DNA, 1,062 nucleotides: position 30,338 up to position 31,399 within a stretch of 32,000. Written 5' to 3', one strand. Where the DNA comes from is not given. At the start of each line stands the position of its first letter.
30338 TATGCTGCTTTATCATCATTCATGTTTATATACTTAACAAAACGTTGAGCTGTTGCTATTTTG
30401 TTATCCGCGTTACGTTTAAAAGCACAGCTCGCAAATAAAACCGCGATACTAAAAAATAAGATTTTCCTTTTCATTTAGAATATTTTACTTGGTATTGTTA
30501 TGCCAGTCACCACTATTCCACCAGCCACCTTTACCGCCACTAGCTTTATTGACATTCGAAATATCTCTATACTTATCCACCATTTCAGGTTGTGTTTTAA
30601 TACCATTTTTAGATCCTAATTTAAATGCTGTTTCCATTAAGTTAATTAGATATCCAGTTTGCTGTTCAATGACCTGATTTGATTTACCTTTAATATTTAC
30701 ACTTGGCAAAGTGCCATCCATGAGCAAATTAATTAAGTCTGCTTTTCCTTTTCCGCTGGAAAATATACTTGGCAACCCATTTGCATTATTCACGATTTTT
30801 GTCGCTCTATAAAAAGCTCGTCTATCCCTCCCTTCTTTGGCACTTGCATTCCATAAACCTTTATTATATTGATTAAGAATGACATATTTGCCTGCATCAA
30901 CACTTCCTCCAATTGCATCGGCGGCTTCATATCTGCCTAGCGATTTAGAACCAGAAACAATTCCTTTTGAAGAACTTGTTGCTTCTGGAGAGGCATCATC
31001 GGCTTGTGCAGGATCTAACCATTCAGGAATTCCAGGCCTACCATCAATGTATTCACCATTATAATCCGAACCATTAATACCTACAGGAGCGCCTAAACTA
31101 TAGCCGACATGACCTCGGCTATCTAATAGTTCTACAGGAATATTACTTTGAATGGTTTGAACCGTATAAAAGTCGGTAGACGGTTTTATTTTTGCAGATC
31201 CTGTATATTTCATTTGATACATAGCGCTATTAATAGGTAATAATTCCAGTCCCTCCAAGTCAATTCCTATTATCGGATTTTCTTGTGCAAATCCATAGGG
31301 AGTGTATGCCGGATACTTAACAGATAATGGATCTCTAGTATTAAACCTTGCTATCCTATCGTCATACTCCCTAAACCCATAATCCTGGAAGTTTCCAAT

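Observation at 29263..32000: Polymorphic toxin with RHS-type core, unrecognised C-terminal domain and exported candidate immunity proteins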

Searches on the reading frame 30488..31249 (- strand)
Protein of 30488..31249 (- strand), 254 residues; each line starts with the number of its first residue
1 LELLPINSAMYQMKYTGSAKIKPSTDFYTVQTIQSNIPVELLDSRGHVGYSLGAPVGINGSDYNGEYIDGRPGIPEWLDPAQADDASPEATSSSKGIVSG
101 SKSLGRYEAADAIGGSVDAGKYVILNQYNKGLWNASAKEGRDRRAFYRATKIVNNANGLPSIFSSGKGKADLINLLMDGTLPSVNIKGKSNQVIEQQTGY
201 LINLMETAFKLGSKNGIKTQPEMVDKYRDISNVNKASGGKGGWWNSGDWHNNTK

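Call 13: search_solved_structures(query=window:30488-31249:-, max_evalue=10)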
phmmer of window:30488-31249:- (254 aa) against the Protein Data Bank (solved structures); distinct sequences matched with E-value up to 10: 6.
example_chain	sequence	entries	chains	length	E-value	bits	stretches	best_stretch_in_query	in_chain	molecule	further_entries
1efp_A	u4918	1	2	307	0.55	12.7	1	71-134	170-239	PROTEIN (ELECTRON TRANSFER FLAVOPROTEIN)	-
9h4n_G2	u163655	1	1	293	0.81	12.1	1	55-104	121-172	Large ribosomal subunit protein uL18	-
6swa_D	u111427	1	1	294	0.81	12.1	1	55-104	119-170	60S ribosomal protein L5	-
7qgg_F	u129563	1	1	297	0.82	12.1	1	55-104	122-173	60S ribosomal protein L5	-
7cpu_LD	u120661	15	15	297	0.83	12.1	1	55-104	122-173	60S ribosomal protein L5 | Large ribosomal subunit protein uL18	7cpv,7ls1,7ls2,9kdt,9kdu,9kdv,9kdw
5l3z_A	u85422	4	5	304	2.1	10.8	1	38-121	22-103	polyketide ketoreductase SimC7 | SimC7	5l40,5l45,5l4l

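Call 16: search_protein_families(library=pfam, proteins=[window:30488-31249:-], max_evalue=10)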
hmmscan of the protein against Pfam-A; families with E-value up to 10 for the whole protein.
window:30488-31249:- (254 aa): 0 families

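Call 26: search_protein_representatives(protein=window:30488-31249:-)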
Query: 254 residues. Proteins with E-value up to 0.001 (for the whole library): 29; up to 1e-10: 14; up to 1e-30: 1. The best 29 are listed.
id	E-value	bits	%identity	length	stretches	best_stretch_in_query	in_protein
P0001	5.9e-43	163.3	43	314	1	2-243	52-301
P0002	1.8e-30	122.4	36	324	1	1-217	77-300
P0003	2.9e-26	108.6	37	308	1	1-239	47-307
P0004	8.8e-24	100.5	36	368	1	1-240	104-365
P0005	4.3e-20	88.4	36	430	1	1-239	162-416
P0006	2.8e-18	82.5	35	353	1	1-228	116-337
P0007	1.6e-17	80.0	42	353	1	2-242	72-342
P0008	2.3e-17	79.5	34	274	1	1-240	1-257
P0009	4.3e-13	65.5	36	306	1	1-183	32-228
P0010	1.0e-12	64.3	35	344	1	2-190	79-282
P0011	2.6e-12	62.9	31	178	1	60-229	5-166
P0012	3.4e-12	62.6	36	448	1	1-185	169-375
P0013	9.4e-12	61.1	37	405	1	1-183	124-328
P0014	3.1e-11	59.4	36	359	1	2-240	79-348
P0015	7.8e-08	48.3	37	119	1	139-240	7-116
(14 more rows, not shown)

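Call 28: find_homologous_proteins(query=window:30488-31249:-, max_evalue=0.001)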
Query window:30488-31249:-: 801 candidates shared short words with the query, none scored E <= 0.001.

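Call 35: find_related_loci(query=A3, collection=genome_contigs, flank=6000)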
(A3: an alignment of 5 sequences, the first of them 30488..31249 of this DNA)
Query A3 (254 aa) in genome_contigs; peptide patterns used: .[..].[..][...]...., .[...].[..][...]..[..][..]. (x = any residue, [..] = any of these).
48 stretches matched a pattern; 3 encode a relative of the query (tblastn E <= 1e-3); 3 distinct loci.
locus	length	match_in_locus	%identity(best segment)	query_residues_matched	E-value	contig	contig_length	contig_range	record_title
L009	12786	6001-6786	36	1-240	2e-34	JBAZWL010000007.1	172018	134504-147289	MAG: Taibaiella sp. isolate SO_2017_GW1_31 NODE_666_length_172018_cov_1.412302_OW334_2017, whole genome shotgun sequence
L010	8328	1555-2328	33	1-240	5e-27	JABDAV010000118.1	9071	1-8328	MAG: Bacteroidetes bacterium isolate BWOrgHeat_Nextera19_MAG5 3300020669.a:Ga0206903_10410, whole genome shotgun sequenc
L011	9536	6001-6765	29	1-239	5e-19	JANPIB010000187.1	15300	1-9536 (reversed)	MAG: Chitinophagales bacterium isolate VAR_62_metabat.25 VAR_62_k141_1057556, whole genome shotgun sequence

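Call 39: find_related_loci(query=A3, collection=metagenome_contigs, flank=4000)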
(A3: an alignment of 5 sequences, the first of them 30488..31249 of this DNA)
Query A3 (254 aa) in metagenome_contigs; peptide patterns used: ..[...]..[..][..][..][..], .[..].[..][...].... (x = any residue, [..] = any of these).
110 stretches matched a pattern; 1 encode a relative of the query (tblastn E <= 1e-3); 1 distinct loci.
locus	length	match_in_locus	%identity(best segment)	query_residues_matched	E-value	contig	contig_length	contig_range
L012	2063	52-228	42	135-183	4e-8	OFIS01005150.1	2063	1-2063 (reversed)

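Call 52: predict_structure(alignment_id=A4)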
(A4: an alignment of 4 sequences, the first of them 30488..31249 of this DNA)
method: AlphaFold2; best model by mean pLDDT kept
length: 254 residues; sequences in the alignment: 4
mean_pLDDT: 45.7   pTM: 0.42
mean pLDDT of the five models: 45.7, 44.6, 43.3, 38.1, 33.4
residues with pLDDT >= 90: 0; 70-90: 49; 50-70: 51; < 50: 154
segments of 3 or more residues with pLDDT < 50: 1-43, 45-142, 244-254
pLDDT, mean of each block of 10 residues (from residue 1): 30 29 26 34 41 31 33 32 29 24 25 24 24 33 62 78 69 72 59 71 80 73 67 64 37 29
secondary structure, 60 per line:
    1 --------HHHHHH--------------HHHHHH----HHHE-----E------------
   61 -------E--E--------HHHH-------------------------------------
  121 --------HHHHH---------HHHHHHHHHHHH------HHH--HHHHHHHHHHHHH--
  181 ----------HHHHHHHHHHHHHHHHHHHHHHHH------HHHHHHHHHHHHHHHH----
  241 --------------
elements in order: H9-14 H29-34 H80-83 H129-133 H143-154 H166-178 H191-214 H221-236

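Call 53: find_homologous_proteins(query=A2, max_evalue=0.00001)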
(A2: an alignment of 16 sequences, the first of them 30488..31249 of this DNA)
Query A2 (16 sequences) (254 aa, profile of the alignment): 6 proteins with E <= 0.00001 among 7810 candidates.
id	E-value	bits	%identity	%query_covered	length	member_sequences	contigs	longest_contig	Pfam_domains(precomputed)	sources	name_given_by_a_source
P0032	3.6e-72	261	28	94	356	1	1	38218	-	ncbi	-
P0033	1.2e-65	240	30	72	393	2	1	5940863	-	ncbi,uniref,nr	ncbi:RHS repeat-associated core domain-containing protein [Flavisolibacter tropicus]|uniref:RHS repe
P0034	3.6e-62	228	28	94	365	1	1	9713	-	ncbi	-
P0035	7.6e-61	224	29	72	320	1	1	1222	-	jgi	jgi:hypothetical protein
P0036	1.6e-60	223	26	72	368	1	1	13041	-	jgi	jgi:RHS repeat-associated protein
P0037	1.7e-51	193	27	75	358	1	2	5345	-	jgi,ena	jgi:RHS repeat-associated protein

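Call 56: find_encoding_contigs(protein=P0033, flank=8000, max_places=2)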
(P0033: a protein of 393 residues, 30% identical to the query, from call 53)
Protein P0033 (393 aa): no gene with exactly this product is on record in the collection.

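Call 57: find_encoding_contigs(protein=P0032, flank=6000, max_places=2)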
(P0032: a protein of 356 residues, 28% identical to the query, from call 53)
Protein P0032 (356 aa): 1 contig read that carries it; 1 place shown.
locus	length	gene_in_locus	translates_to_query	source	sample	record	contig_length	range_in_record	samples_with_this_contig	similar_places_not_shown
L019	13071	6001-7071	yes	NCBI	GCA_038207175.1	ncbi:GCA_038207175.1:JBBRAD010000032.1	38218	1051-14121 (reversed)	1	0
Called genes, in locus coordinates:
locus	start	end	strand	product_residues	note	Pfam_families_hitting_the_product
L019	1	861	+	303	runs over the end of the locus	PF13621:Cupin_8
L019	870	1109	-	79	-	-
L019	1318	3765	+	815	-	PF01375:Enterotoxin_a, PF02917:Pertussis_S1 (weak), PF22596:Scabin-like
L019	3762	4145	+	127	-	-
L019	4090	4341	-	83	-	-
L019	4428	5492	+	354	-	-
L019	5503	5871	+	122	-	-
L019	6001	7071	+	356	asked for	-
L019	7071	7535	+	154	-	-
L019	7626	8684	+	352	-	-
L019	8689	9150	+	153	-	-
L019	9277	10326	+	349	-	-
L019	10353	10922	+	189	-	-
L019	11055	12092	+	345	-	-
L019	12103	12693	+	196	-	-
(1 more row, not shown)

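Call 58: find_encoding_contigs(protein=P0036, flank=6000, max_places=2)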
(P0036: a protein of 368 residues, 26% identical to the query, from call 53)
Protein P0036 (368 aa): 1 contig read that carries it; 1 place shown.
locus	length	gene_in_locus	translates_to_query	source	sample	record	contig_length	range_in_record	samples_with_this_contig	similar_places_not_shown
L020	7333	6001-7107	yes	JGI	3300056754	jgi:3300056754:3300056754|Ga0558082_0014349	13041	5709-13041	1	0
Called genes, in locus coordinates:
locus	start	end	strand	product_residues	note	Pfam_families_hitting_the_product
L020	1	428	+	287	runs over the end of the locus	PF00589:Phage_integrase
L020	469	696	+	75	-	-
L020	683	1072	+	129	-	PF01850:PIN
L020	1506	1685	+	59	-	-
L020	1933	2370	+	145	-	-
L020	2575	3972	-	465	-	PF01548:DEDD_Tnp_IS110, PF02371:Transposase_20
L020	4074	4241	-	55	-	-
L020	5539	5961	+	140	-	-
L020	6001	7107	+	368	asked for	-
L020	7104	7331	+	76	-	?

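Call 62: search_solved_structures(query=A2, max_evalue=10)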
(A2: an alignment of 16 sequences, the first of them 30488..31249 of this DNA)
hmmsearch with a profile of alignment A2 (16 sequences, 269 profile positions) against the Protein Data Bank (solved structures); distinct sequences matched with E-value up to 10: 4.
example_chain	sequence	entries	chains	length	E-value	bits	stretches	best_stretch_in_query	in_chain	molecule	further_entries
5agj_A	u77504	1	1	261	0.27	13.9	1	146-191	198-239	POTENTIAL CYTOSOLIC LEUCYL TRNA SYNTHETASE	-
2wfe_A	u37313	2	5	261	0.28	13.8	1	146-191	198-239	CYTOSOLIC LEUCYL-TRNA SYNTHETASE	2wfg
5agi_A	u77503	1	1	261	0.4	13.3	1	146-190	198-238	POTENTIAL CYTOSOLIC LEUCYL TRNA SYNTHETASE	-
5agh_A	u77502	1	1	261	0.41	13.3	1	146-190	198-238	POTENTIAL CYTOSOLIC LEUCYL TRNA SYNTHETASE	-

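Call 63: search_protein_families(library=pfam, alignment_id=A2, max_evalue=1)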
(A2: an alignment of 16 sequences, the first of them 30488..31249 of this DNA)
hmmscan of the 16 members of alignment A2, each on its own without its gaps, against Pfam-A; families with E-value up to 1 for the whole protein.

A. member 1, window:30488-31249:- (254 aa): 0 families

B. families by the number of members that match (of 16 scanned): 7 families
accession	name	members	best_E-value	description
PF05291.16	Bystin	1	0.0026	Bystin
PF16251.10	bCoV_NAB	1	0.054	Betacoronavirus nucleic acid-binding (NAB)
PF11230.13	YjjI-like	1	0.074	Glycyl radical enzyme YjjI-like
PF06368.17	Met_asp_mut_E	1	0.076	Methylaspartate mutase E chain (MutE)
PF21593.2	DUF6853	1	0.092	Family of unknown function (DUF6853)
PF09380.16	FERM_C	1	0.098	FERM C-terminal PH-like domain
PF14659.12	Phage_int_SAM_3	1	0.11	Phage integrase, N-terminal SAM-like domain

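Call 64: predict_structure(alignment_id=A5)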
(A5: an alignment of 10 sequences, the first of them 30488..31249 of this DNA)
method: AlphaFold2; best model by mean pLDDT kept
length: 254 residues; sequences in the alignment: 10
mean_pLDDT: 51.7   pTM: 0.46
mean pLDDT of the five models: 51.7, 51.5, 48.4, 47.8, 46.1
residues with pLDDT >= 90: 0; 70-90: 96; 50-70: 13; < 50: 145
segments of 3 or more residues with pLDDT < 50: 1-133, 243-254
pLDDT, mean of each block of 10 residues (from residue 1): 30 26 29 35 40 35 31 31 28 25 25 24 33 54 72 81 79 78 77 85 88 78 81 81 47 44
secondary structure, 60 per line:
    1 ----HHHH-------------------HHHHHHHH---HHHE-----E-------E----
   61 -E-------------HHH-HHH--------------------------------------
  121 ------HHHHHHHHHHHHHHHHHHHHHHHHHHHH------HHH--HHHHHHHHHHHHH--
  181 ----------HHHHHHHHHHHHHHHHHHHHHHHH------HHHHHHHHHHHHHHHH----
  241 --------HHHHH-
elements in order: H5-8 H28-35 H127-154 H166-178 H191-214 H221-236 H249-253

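Call 68: fold_search(model_id=the predicted structure, library=pdb)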
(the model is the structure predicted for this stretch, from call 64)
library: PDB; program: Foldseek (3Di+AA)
matches with E <= 10: 54; with E <= 0.001: 0
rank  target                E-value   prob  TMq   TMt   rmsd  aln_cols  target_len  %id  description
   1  5oqj_M                1.7e+00  0.09  0.14  0.13  14.1       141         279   13  STRUCTURE OF YEAST TRANSCRIPTION PRE-INITIATION COMPLEX WITH TFIIH (released 2018-04-25)
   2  9cpb_3V               1.8e+00  0.06  0.13  0.16  46.5       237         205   13  Atomic model of bovine Fallopian tube cilia doublet microtubule (48-nm periodicity) (released 2024-10-30)
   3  8snb_2B               1.9e+00  0.03  0.11  0.11  46.6       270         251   10  atomic model of sea urchin sperm doublet microtubule (48-nm periodicity) (released 2023-06-28)
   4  7tb1_B                2.0e+00  0.14  0.20  0.34  11.0       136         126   11  Crystal structure of STUB1 with a macrocyclic peptide (released 2022-07-27)
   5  4kbq_A                2.1e+00  0.13  0.19  0.33  12.2       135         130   14  Structure of the CHIP-TPR domain in complex with the Hsc70 Lid-Tail domains (released 2015-01-14)
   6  6nsv_B                3.0e+00  0.11  0.19  0.32  11.7       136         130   10  Crystal structure of the human CHIP TPR domain in complex with a 5mer acetylated optimized peptide (released 2019-07-31)
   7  8f15_C                3.2e+00  0.09  0.18  0.31  13.3       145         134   11  Structure of the STUB1 TPR domain in complex with H202, an all-D Helicon Polypeptide (released 2023-02-15)
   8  1ha7_A                3.2e+00  0.06  0.16  0.19  10.1       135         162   12  STRUCTURE OF A LIGHT-HARVESTING PHYCOBILIPROTEIN, C-PHYCOCYANIN FROM SPIRULINA PLATENSIS AT 2.2A RESOLUTION (released 2002-03-28)
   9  3q47_B                3.3e+00  0.10  0.18  0.31  12.8       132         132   14  Crystal structure of TPR domain of CHIP complexed with pseudophosphorylated Smad1 peptide (released 2011-03-16)
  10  6nsv_A                3.7e+00  0.09  0.19  0.33  12.1       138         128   10  Crystal structure of the human CHIP TPR domain in complex with a 5mer acetylated optimized peptide (released 2019-07-31)
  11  4edl_A                3.9e+00  0.06  0.16  0.26  13.3       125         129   14  Crystal structure of beta-parvin CH2 domain (released 2012-08-08)
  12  7tb1_A                4.3e+00  0.09  0.19  0.34  11.4       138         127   11  Crystal structure of STUB1 with a macrocyclic peptide (released 2022-07-27)
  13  8aiw_B                4.3e+00  0.03  0.10  0.20  13.2       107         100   16  Structure of the K5/CagI complex (released 2023-05-17)
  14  8snb_2C               4.3e+00  0.02  0.11  0.11  46.9       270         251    9  atomic model of sea urchin sperm doublet microtubule (48-nm periodicity) (released 2023-06-28)
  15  8f17_A                4.6e+00  0.08  0.18  0.32  11.8       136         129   10  Structure of the STUB1 TPR domain in complex with H204, an all-D Helicon Polypeptide (released 2023-02-15)
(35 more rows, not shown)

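Call 99: search_protein_families(library=phrogs, proteins=[window:30488-31249:-], max_evalue=0.01)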
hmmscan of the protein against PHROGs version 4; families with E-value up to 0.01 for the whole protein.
window:30488-31249:- (254 aa): 0 families

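Call 100: search_protein_families(library=padloc, proteins=[window:30488-31249:-], max_evalue=0.01)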
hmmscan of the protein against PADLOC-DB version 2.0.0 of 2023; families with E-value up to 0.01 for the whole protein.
window:30488-31249:- (254 aa): 0 families
